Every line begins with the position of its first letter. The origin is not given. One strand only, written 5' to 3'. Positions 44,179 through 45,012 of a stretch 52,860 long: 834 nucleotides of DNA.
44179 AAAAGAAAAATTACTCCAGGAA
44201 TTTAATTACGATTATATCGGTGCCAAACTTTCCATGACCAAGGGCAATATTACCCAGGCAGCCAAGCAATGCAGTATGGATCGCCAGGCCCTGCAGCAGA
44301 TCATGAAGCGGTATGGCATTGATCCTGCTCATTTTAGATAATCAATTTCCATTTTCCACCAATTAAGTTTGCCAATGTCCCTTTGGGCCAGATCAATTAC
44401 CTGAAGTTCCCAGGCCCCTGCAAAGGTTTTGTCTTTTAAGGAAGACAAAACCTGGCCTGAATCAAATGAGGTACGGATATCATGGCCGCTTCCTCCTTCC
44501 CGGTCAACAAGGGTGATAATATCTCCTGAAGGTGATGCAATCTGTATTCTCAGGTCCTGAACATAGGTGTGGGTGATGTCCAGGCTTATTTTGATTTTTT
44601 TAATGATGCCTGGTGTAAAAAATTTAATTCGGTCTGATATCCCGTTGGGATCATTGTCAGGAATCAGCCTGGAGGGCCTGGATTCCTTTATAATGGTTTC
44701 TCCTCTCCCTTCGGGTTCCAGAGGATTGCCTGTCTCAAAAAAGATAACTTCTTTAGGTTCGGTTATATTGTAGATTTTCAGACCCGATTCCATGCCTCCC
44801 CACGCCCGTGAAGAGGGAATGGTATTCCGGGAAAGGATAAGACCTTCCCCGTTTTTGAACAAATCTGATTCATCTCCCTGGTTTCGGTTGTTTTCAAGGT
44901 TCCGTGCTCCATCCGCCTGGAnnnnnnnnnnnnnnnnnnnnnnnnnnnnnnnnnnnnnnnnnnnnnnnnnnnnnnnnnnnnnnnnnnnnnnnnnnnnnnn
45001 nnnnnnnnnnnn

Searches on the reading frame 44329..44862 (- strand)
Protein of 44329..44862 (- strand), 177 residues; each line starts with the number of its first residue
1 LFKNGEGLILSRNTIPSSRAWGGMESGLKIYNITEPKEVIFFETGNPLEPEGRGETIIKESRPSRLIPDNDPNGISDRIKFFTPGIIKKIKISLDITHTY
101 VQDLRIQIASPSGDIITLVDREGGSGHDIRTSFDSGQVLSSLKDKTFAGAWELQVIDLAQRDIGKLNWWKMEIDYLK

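Call 23: search_protein_families(library=pfam, proteins=[window:44329-44862:-], max_evalue=0.001)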
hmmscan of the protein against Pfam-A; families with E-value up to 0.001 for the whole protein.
window:44329-44862:- (177 aa): 1 family
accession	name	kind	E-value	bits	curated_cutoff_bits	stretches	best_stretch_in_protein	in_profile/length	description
PF01483.27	P_proprotein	-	9.6e-16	58.1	21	1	88-172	2-85/86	Proprotein convertase P-domain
